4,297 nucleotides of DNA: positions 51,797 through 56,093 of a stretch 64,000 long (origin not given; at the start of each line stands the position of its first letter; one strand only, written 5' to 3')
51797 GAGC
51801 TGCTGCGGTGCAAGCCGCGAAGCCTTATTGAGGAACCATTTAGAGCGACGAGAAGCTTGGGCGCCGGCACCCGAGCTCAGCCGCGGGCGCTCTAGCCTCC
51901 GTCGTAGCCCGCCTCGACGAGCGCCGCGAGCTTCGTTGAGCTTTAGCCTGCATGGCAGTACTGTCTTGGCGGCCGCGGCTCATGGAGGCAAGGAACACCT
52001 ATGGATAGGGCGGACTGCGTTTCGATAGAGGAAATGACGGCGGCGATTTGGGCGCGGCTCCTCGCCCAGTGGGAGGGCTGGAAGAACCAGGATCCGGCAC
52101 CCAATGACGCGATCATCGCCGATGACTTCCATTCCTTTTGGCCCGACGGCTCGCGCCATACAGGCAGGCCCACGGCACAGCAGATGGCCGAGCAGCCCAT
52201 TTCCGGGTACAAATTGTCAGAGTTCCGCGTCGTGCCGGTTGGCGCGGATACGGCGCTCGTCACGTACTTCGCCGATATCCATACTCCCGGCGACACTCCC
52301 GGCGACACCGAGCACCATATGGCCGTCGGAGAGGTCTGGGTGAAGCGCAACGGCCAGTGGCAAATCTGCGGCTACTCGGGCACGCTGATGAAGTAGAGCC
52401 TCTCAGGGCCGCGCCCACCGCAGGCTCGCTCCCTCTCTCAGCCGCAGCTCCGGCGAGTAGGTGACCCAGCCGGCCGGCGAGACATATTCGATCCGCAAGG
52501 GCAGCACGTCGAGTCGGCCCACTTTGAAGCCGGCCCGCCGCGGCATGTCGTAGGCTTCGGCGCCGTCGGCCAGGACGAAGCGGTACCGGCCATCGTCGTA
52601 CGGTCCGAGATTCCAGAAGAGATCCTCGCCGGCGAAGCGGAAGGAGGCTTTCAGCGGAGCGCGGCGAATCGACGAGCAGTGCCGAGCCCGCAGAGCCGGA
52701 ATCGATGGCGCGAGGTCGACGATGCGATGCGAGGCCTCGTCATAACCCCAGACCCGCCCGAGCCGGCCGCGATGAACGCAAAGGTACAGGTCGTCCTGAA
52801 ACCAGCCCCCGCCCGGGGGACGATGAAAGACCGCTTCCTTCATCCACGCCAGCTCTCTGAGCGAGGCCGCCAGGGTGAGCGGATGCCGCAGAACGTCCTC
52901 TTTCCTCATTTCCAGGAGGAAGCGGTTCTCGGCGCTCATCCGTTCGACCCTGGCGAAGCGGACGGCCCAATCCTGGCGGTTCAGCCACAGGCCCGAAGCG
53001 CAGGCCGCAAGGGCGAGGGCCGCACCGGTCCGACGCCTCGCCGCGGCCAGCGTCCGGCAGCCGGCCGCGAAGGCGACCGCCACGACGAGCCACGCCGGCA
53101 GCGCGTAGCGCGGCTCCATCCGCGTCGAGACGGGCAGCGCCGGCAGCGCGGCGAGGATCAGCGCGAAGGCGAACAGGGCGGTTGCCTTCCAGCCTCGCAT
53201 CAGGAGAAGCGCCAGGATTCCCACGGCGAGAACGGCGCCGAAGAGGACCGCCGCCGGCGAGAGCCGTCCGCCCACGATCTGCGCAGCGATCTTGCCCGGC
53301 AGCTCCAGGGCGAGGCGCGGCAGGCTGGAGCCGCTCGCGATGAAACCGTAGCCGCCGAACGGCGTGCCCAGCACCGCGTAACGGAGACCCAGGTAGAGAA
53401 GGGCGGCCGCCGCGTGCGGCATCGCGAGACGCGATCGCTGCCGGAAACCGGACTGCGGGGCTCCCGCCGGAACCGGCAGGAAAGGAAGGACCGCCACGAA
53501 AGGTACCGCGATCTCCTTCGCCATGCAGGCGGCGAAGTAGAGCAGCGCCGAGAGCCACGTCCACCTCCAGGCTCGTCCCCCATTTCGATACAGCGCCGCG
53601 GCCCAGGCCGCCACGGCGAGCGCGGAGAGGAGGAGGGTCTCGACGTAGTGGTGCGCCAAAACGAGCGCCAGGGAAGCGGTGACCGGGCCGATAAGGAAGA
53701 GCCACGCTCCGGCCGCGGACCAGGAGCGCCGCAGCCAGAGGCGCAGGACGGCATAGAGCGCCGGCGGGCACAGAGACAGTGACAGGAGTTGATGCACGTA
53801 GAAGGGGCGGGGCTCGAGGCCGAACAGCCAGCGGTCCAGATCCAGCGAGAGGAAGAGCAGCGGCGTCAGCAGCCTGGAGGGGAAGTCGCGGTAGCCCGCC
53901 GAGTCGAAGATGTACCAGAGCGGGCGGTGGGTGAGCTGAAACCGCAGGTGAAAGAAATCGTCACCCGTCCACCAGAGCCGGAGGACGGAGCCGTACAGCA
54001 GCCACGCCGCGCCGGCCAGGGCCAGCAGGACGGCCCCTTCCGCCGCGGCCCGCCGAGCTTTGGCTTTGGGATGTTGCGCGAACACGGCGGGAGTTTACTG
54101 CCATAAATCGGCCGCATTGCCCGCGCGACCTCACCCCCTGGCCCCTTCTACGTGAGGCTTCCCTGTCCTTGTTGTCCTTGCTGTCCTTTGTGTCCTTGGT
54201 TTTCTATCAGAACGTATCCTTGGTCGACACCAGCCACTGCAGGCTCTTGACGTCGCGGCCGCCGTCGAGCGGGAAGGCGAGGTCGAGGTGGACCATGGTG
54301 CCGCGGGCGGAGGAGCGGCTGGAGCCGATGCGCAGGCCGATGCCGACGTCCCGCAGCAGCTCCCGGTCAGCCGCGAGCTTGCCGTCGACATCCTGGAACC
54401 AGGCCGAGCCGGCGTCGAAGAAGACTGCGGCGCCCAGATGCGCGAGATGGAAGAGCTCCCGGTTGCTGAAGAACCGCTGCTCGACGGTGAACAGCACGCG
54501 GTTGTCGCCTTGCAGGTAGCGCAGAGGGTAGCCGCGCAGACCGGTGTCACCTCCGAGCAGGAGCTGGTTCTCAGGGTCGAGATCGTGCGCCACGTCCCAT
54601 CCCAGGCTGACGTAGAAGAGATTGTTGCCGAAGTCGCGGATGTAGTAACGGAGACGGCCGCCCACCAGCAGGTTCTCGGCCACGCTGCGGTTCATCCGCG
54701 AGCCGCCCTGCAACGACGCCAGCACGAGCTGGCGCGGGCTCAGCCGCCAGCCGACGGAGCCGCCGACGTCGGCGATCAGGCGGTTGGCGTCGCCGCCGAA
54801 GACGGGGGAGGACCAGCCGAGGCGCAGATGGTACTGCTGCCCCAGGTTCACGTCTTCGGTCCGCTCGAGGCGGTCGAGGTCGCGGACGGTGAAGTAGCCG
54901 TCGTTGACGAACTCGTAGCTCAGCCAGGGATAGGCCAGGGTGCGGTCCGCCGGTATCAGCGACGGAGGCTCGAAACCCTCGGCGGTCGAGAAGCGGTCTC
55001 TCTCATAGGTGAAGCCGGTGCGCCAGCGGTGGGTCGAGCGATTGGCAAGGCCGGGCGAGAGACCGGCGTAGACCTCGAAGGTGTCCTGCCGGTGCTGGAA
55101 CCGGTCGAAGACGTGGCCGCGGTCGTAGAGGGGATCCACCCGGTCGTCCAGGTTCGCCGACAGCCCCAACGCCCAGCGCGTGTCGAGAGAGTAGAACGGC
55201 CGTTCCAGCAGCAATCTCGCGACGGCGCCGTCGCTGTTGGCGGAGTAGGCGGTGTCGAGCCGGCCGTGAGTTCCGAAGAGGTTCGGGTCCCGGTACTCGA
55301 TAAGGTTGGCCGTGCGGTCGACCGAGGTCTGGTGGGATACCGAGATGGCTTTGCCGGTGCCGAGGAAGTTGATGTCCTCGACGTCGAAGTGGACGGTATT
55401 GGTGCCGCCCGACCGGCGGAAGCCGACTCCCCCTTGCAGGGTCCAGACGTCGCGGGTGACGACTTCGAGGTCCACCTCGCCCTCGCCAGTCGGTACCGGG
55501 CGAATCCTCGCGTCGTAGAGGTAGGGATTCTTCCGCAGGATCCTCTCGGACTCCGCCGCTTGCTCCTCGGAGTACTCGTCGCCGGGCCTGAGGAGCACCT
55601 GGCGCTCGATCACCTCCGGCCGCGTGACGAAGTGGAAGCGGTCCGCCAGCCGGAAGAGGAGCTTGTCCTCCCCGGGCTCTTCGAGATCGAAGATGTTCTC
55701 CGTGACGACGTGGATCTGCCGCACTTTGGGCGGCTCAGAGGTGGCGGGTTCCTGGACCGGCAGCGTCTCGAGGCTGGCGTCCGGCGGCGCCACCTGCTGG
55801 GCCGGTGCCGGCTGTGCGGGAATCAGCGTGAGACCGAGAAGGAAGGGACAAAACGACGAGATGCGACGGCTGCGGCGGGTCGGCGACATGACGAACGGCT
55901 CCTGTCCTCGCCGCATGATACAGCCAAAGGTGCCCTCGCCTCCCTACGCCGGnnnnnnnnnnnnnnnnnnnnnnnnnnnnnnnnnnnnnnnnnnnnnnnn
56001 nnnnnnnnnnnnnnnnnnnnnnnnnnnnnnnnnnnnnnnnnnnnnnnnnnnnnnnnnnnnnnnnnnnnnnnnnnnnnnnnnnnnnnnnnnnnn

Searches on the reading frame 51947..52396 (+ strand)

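Call 33: search_protein_families(library=pfam, proteins=[window:51947-52396:+], max_evalue=0.001)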
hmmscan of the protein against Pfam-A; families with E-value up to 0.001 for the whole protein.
window:51947-52396:+ (149 aa): 2 families
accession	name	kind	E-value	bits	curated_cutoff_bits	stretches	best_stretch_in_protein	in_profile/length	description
PF14534.12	DUF4440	-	2e-11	44.7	25.2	1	38-140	5-107/107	Domain of unknown function (DUF4440)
PF13474.12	SnoaL_3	-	4.4e-06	27.5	22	1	54-143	21-114/121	SnoaL-like domain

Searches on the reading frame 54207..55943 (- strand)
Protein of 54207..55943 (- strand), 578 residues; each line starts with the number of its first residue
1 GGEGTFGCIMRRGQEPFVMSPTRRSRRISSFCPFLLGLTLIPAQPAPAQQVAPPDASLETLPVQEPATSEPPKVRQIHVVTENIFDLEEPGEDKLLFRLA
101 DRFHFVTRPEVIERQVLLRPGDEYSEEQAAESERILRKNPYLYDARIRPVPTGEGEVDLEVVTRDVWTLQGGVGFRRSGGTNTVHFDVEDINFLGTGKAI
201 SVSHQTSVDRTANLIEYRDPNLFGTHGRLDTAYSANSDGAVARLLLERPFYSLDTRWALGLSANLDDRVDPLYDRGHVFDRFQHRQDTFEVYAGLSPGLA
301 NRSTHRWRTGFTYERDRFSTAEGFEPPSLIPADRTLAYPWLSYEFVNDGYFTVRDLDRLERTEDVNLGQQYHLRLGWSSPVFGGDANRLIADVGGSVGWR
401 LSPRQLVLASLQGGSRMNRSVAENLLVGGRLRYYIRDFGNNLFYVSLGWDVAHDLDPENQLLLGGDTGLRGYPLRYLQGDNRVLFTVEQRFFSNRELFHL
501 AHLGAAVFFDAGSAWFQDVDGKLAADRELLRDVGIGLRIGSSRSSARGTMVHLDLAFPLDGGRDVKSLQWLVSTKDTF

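Call 33: search_protein_families(library=pfam, proteins=[window:54207-55943:-], max_evalue=0.001)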
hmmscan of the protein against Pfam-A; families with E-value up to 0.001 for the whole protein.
window:54207-55943:- (578 aa): 2 families
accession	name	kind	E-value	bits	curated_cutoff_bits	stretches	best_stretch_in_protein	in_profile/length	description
PF01103.29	Omp85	-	1.3e-07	31.9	24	0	452-545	190-297/325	Omp85 superfamily domain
PF07244.20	POTRA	-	0.00038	21.6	21.3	0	107-161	14-74/79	Surface antigen variable number repeat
